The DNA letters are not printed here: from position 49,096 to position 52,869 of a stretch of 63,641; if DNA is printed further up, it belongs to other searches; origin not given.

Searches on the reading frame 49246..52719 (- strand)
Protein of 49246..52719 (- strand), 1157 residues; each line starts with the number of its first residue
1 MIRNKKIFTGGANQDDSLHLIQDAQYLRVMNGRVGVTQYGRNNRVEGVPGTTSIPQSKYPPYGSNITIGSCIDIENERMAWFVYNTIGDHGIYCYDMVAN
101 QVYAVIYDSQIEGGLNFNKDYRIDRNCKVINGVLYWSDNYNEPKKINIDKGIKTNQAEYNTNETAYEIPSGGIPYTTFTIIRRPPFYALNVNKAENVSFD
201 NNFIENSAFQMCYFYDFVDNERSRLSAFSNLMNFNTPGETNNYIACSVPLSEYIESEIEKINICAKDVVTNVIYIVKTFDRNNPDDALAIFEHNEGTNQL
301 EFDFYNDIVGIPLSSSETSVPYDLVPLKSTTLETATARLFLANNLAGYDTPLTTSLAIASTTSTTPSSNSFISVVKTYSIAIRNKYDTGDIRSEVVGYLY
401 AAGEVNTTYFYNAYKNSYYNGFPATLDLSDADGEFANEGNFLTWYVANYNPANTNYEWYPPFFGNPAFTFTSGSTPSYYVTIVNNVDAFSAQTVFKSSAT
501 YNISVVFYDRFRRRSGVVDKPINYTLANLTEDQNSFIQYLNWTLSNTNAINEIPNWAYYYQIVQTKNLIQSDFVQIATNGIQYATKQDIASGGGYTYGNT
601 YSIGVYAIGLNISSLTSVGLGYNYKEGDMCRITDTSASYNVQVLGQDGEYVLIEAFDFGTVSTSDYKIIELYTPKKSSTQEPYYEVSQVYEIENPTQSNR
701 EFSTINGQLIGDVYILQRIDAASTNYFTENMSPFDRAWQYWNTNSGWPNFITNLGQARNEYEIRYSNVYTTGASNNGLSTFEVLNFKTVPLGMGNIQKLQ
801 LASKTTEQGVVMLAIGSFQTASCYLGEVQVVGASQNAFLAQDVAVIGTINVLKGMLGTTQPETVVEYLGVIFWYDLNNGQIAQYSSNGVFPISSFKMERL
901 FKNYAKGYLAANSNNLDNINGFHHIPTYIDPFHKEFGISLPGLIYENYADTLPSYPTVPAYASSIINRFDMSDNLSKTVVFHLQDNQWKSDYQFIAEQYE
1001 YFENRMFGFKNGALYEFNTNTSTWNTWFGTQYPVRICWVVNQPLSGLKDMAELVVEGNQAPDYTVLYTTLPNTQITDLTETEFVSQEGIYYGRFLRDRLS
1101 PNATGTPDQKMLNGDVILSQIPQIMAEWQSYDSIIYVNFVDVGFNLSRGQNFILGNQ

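Call 28: search_protein_families(library=pfam, proteins=[window:49246-52719:-], max_evalue=0.01)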
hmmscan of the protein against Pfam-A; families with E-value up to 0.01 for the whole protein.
window:49246-52719:- (1157 aa): 0 families

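Call 29: search_protein_families(library=phrogs, proteins=[window:49246-52719:-], max_evalue=0.001)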
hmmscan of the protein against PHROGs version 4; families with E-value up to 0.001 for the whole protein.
window:49246-52719:- (1157 aa): 2 families
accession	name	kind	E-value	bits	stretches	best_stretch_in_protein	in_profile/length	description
phrog_14478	-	head and packaging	6.5e-33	114.5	2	61-351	56-340/1474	virion structural protein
phrog_18548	-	unknown function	3.9e-11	44.1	1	976-1096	2-118/241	-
